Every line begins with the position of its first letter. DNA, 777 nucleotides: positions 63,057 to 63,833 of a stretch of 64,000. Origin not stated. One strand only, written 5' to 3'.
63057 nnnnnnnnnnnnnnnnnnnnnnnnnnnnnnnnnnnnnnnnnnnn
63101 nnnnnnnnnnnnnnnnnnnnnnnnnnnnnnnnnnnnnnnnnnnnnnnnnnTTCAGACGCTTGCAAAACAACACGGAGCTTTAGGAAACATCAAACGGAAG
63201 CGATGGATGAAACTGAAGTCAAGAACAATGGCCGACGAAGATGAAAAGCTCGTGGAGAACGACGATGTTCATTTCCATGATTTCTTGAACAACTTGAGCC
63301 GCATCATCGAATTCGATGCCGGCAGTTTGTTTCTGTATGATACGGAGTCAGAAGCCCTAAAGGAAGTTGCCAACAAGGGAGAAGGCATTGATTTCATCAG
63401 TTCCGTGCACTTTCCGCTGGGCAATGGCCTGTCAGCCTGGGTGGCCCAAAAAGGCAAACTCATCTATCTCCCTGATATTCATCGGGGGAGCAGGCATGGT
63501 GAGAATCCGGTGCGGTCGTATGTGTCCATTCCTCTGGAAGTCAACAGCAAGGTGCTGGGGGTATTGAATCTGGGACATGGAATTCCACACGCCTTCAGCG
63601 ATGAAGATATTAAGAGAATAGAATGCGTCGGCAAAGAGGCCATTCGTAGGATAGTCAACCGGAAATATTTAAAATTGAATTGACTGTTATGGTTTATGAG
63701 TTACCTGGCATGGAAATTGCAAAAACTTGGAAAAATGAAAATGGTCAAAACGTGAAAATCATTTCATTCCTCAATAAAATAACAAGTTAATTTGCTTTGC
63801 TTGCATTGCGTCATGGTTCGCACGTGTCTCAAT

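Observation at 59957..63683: NtrC-type activator, sigma-54 promoter, alternative sigma factor, RsbW-like kinase and GAF protein cassette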

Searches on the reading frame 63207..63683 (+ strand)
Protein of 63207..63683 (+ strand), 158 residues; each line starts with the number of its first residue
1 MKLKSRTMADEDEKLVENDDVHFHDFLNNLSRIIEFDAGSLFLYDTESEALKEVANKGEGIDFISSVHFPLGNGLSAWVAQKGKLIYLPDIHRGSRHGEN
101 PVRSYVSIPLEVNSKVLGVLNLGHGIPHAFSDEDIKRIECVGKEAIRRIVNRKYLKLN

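Call 3: search_protein_families(library=pfam, proteins=[window:63207-63683:+], max_evalue=0.01)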
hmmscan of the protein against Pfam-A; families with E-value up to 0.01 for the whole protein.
window:63207-63683:+ (158 aa): 3 families
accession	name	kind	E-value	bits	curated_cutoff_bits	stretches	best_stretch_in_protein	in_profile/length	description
PF13185.12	GAF_2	-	1.5e-13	51.5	28.6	1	27-136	12-122/136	GAF domain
PF01590.32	GAF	-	1.9e-09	38.6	22.4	1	24-143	7-127/133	GAF domain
PF13492.12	GAF_3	-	6.4e-08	33.5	27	1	27-136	10-114/129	GAF domain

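Call 4: search_protein_families(library=ncbifam, proteins=[window:63207-63683:+], max_evalue=0.01)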
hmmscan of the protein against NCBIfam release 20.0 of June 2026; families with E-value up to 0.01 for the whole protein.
window:63207-63683:+ (158 aa): 0 families

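Call 25: search_solved_structures(query=window:63207-63683:+, max_evalue=1, show_alignments=2)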
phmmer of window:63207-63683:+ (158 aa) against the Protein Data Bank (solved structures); distinct sequences matched with E-value up to 1: 14.
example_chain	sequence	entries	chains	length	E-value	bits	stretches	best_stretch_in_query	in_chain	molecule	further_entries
3ci6_A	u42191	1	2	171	1.2e-05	28.5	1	18-132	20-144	Phosphoenolpyruvate-protein phosphotransferase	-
3ksg_A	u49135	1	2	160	1.3e-05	28.3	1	63-143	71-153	Putative uncharacterized protein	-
3ksf_A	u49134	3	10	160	5.4e-05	26.4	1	63-143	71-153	Putative uncharacterized protein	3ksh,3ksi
4mcw_A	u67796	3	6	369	7.5e-05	25.9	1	7-149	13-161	Metal dependent phosphohydrolase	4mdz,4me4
1vhm_A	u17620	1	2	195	0.0072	19.5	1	64-139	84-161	Protein yebR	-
3e0y_A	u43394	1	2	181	0.01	19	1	43-143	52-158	Conserved domain protein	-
8dgd_A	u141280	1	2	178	0.035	17.2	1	64-141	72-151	GAF domain-containing protein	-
3trc_A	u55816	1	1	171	0.037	17.2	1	30-134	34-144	Phosphoenolpyruvate-protein phosphotransferase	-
3dba_A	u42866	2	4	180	0.091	15.9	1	66-99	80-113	Cone cGMP-specific 3',5'-cyclic phosphodiesterase subunit alpha' | GafA domain of cone phosphodiesterase 6C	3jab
3jbq_1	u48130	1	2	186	0.1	15.7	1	66-99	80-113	GafA domain of cone phosphodiesterase 6C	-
5w10_A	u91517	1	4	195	0.15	15.1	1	40-141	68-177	cGMP-specific phosphodiesterase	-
3jab_B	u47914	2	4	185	0.68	13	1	25-122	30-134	GafB domain of phosphodiesterase 2A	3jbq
1ykd_A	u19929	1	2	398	0.69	13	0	32-89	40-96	adenylate cyclase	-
3p01_A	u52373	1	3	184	0.71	13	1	89-138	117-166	Two-component response regulator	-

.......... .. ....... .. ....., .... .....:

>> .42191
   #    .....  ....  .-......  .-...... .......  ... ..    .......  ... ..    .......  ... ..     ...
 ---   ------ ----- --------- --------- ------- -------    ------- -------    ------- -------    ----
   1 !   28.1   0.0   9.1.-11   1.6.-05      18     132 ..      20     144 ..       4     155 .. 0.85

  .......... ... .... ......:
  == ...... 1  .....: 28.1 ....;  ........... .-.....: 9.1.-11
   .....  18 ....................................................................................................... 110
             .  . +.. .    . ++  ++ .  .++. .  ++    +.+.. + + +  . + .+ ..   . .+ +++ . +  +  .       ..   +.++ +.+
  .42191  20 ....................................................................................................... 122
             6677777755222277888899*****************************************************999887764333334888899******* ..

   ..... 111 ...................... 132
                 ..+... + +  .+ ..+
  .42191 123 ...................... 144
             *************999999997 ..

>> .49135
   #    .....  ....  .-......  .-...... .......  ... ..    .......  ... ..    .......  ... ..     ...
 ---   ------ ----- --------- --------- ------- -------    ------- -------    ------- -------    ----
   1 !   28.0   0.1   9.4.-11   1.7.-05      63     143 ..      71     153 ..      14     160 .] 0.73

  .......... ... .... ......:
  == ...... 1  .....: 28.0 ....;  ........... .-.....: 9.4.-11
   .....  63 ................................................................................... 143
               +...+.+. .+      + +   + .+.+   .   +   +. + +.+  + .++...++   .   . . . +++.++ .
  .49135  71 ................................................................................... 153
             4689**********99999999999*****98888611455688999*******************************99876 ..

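Call 34: find_homologous_proteins(query=window:63207-63683:+)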
Query window:63207-63683:+ (158 aa): 71 proteins with E <= 0.001 among 105 candidates.
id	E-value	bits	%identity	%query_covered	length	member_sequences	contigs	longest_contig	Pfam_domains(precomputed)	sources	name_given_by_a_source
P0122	1.5e-99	348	100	100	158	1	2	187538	PF13185.13,PF01590.33,PF13492.13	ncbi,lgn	ncbi:MAG: GAF domain-containing protein [bacterium]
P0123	8.4e-61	222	67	89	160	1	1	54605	PF13185.13,PF01590.33,PF13492.13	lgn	-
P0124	3.8e-59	217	63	100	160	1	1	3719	PF13185.13,PF01590.33,PF13492.13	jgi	jgi:GAF domain-containing protein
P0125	5.3e-57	210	61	100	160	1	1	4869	PF13185.13,PF01590.33,PF13492.13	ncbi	ncbi:MAG: GAF domain-containing protein [bacterium]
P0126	1.9e-56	208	67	84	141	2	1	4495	PF13185.13,PF01590.33,PF13492.13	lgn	-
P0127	2.2e-54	201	68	84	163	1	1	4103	PF13185.13,PF01590.33,PF13492.13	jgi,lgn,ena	-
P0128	5.6e-53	197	61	85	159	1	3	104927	PF13185.13,PF01590.33,PF13492.13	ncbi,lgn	ncbi:MAG: GAF domain-containing protein [bacterium]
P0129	7.5e-53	196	65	84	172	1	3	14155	PF13185.13,PF01590.33,PF13492.13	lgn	-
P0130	1.6e-52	195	64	84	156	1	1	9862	PF13185.13,PF01590.33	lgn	-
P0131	2.2e-52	195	64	84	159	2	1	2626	PF13185.13,PF01590.33,PF13492.13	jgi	-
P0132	1.2e-51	193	66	85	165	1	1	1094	PF13185.13,PF01590.33,PF13492.13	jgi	-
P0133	1.2e-51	193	64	84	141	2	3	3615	PF13185.13,PF01590.33,PF13492.13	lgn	-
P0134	2.1e-51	192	64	85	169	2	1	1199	PF13185.13,PF01590.33,PF13492.13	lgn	-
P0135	2.5e-51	192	60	86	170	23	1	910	PF13185.13,PF01590.33,PF13492.13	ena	-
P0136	1.2e-50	189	65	85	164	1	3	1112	PF13185.13,PF01590.33,PF13492.13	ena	-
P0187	1.9e-26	111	48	72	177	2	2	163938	PF13185.13,PF01590.33,PF13492.13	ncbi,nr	ncbi:MAG: GAF domain-containing protein [candidate division KSB1 bacterium]|nr:GAF domain-containing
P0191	7.8e-25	105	43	82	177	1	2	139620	PF13185.13,PF01590.33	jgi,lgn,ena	-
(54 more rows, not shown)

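Call 51: find_encoding_contigs(protein=P0187, flank=8000, max_places=2)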
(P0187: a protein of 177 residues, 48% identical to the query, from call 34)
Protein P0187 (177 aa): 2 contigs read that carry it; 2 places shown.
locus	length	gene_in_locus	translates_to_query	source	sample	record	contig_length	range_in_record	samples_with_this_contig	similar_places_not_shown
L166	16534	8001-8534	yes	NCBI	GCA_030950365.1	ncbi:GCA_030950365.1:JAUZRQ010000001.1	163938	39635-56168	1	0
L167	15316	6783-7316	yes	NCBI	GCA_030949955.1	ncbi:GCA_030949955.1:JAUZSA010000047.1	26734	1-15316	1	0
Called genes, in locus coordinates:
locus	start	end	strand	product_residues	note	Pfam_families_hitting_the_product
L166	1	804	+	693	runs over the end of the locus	PF00771:FHIPEP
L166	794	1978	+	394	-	PF00448:SRP54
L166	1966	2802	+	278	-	PF10609:ParA, PF01656:CbiA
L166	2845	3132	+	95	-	-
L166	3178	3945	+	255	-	PF04542:Sigma70_r2, PF04539:Sigma70_r3 (weak), PF08281:Sigma70_r4_2, PF04545:Sigma70_r4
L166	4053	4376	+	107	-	-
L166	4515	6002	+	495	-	PF13432:TPR_16 (weak), PF14559:TPR_19, PF19610:DUF6115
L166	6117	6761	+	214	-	-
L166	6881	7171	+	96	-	PF01312:Bac_export_2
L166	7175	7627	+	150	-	PF13581:HATPase_c_2, PF02518:HATPase_c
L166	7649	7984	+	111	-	PF01740:STAS, PF13466:STAS_2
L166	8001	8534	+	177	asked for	PF13492:GAF_3 (weak), PF01590:GAF, PF13185:GAF_2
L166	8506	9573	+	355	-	PF00072:Response_reg, PF00989:PAS, PF08448:PAS_4 (weak), PF13426:PAS_9, PF00512:HisKA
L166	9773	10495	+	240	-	PF00460:Flg_bb_rod, PF22692:LlgE_F_G_D1, PF06429:Flg_bbr_C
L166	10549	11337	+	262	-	PF00460:Flg_bb_rod, PF22692:LlgE_F_G_D1, PF06429:Flg_bbr_C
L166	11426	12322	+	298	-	PF13144:ChapFlgA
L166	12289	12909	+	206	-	PF02107:FlgH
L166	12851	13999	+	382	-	PF02119:FlgI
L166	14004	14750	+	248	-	PF10135:Rod-binding, PF01464:SLT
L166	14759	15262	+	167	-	PF05130:FlgN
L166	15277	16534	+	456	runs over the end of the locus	PF00460:Flg_bb_rod, PF22638:FlgK_D1, PF06429:Flg_bbr_C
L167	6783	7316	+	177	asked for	PF13492:GAF_3 (weak), PF01590:GAF, PF13185:GAF_2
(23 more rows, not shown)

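Call 52: find_encoding_contigs(protein=P0191, flank=8000, max_places=2)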
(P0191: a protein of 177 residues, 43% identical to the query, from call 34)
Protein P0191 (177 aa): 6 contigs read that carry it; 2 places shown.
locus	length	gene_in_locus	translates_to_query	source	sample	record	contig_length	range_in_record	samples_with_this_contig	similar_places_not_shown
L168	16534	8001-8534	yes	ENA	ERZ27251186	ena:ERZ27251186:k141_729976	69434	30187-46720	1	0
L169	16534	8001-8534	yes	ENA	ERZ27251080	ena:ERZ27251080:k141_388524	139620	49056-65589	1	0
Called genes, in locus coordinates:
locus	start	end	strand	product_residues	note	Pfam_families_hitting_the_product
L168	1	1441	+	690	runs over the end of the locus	PF00771:FHIPEP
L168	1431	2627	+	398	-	PF00448:SRP54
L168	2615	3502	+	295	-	PF01656:CbiA, PF02374:ArsA_ATPase (weak), PF10609:ParA, PF13614:AAA_31 (weak)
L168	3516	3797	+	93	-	-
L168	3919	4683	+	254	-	PF04542:Sigma70_r2, PF08281:Sigma70_r4_2, PF04545:Sigma70_r4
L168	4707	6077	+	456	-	-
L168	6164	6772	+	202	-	-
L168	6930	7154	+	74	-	-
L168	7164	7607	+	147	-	PF13581:HATPase_c_2, PF02518:HATPase_c (weak)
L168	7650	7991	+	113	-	PF01740:STAS, PF13466:STAS_2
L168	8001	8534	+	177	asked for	PF01590:GAF (weak), PF13185:GAF_2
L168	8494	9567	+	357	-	PF00072:Response_reg, PF13426:PAS_9 (faint), PF00512:HisKA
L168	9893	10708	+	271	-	PF00460:Flg_bb_rod, PF22692:LlgE_F_G_D1, PF06429:Flg_bbr_C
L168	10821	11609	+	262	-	PF00460:Flg_bb_rod, PF22692:LlgE_F_G_D1, PF06429:Flg_bbr_C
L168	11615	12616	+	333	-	PF13144:ChapFlgA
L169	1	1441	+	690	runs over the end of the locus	PF00771:FHIPEP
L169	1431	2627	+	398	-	PF00448:SRP54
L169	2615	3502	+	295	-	PF01656:CbiA, PF02374:ArsA_ATPase (weak), PF10609:ParA, PF13614:AAA_31 (weak)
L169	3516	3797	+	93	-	-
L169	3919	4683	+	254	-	PF04542:Sigma70_r2, PF08281:Sigma70_r4_2, PF04545:Sigma70_r4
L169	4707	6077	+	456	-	-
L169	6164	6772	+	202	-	-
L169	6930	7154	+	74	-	-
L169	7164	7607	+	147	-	PF13581:HATPase_c_2, PF02518:HATPase_c (weak)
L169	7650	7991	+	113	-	PF01740:STAS, PF13466:STAS_2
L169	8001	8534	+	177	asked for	PF01590:GAF (weak), PF13185:GAF_2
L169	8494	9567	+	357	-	PF00072:Response_reg, PF13426:PAS_9 (faint), PF00512:HisKA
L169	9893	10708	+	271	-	PF00460:Flg_bb_rod, PF22692:LlgE_F_G_D1, PF06429:Flg_bbr_C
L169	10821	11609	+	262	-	PF00460:Flg_bb_rod, PF22692:LlgE_F_G_D1, PF06429:Flg_bbr_C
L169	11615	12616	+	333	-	PF13144:ChapFlgA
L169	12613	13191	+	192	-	PF02107:FlgH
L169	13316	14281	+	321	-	PF02119:FlgI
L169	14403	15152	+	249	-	PF10135:Rod-binding, PF01464:SLT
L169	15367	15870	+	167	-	PF05130:FlgN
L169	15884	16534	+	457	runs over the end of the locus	PF22638:FlgK_D1, PF06429:Flg_bbr_C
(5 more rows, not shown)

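Call 63: predict_structure(alignment_id=A3)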
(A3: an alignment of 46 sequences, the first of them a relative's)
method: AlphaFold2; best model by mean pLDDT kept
length: 158 residues; sequences in the alignment: 46
mean_pLDDT: 85.2   pTM: 0.79
mean pLDDT of the five models: 85.2, 85.0, 84.9, 83.8, 82.6
residues with pLDDT >= 90: 100; 70-90: 27; 50-70: 17; < 50: 14
segments of 3 or more residues with pLDDT < 50: 1-8, 10-14
pLDDT, mean of each block of 10 residues (from residue 1): 44 58 92 96 93 93 91 95 96 67 94 94 96 97 88 67
secondary structure, 60 per line:
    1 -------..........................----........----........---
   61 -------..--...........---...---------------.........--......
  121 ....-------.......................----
elements in order: H8-33 E38-45 E50-57 H74-82 E86-88 E104-112 E115-124 H132-154

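Call 67: fold_search(model_id=the predicted structure, library=pdb)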
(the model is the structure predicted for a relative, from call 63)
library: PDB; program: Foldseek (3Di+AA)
matches with E <= 10: 1240; with E <= 0.001: 322
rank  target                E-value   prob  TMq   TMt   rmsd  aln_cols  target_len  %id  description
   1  3ci6_B                1.5e-08  1.00  0.64  0.61  11.9       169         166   19  Crystal structure of the GAF domain from Acinetobacter phosphoenolpyruvate-protein phosphotransferase (released 2008-05-13)
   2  5w10_B                7.3e-08  1.00  0.59  0.55   5.3       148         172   18  Lcd1 GAF domain in complex with cAMP ligand (released 2017-06-28)
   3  5w10_C                7.3e-08  1.00  0.60  0.56  14.1       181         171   16  Lcd1 GAF domain in complex with cAMP ligand (released 2017-06-28)
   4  5w10_A                8.8e-08  1.00  0.59  0.54   5.3       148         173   18  Lcd1 GAF domain in complex with cAMP ligand (released 2017-06-28)
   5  2vzw_B                8.8e-08  1.00  0.60  0.63   6.7       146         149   22  X-ray structure of the heme-bound GAF domain of sensory histidine kinase DosT of Mycobacterium tuberculosis (released 2009-03-17)
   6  4mn7_B                1.4e-07  1.00  0.62  0.68   5.5       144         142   15  Structural and biochemical analysis of type II free methionine-R-sulfoxide reductase from Thermoplasma acidophilum (released 2014-08-06)
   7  5w10_D                1.4e-07  1.00  0.60  0.56  14.0       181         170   16  Lcd1 GAF domain in complex with cAMP ligand (released 2017-06-28)
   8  4mn7_A                1.7e-07  1.00  0.68  0.72   4.3       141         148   17  Structural and biochemical analysis of type II free methionine-R-sulfoxide reductase from Thermoplasma acidophilum (released 2014-08-06)
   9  3ksf_D                1.7e-07  1.00  0.55  0.56   8.0       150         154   18  structure of fRMsr of Staphylococcus aureus (reduced form) (released 2010-05-26)
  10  4mcw_A                1.9e-07  1.00  0.55  0.27   5.3       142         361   20  Crystal structure of a HD-GYP domain (a cyclic-di-GMP phosphodiesterase) containing a tri-nuclear metal centre (released 2014-02-19)
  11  4mmn_A                2.2e-07  1.00  0.66  0.73   4.8       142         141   18  Structural and biochemical analysis of type II free methionine-R-sulfoxide reductase from Thermoplasma acidophilum (released 2014-08-06)
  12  2y79_B                2.4e-07  1.00  0.62  0.66   6.4       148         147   20  STRUCTURE OF THE FIRST GAF DOMAIN E87A MUTANT OF MYCOBACTERIUM TUBERCULOSIS DOSS (released 2011-02-16)
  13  4mcw_B                3.0e-07  1.00  0.60  0.29   5.9       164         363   20  Crystal structure of a HD-GYP domain (a cyclic-di-GMP phosphodiesterase) containing a tri-nuclear metal centre (released 2014-02-19)
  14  4mmn_B                3.2e-07  1.00  0.67  0.74   4.8       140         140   18  Structural and biochemical analysis of type II free methionine-R-sulfoxide reductase from Thermoplasma acidophilum (released 2014-08-06)
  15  3hcy_B                3.2e-07  1.00  0.57  0.62   6.8       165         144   19  The crystal structure of the domain of putative two-component sensor histidine kinase protein from Sinorhizobium melil (released 2009-05-26)
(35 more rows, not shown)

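Call 70: search_protein_families(library=ncbifam, proteins=[L166:4053-4376:+], max_evalue=1)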
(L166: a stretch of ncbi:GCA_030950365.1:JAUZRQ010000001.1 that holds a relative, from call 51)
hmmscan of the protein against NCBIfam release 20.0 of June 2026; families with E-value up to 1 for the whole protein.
L166:4053-4376:+ (107 aa): 1 family
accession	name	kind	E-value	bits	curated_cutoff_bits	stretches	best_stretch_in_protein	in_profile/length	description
NF004598.0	PRK05932.1-5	equivalog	0.087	11.6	621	1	8-92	38-134/504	RNA polymerase factor sigma-54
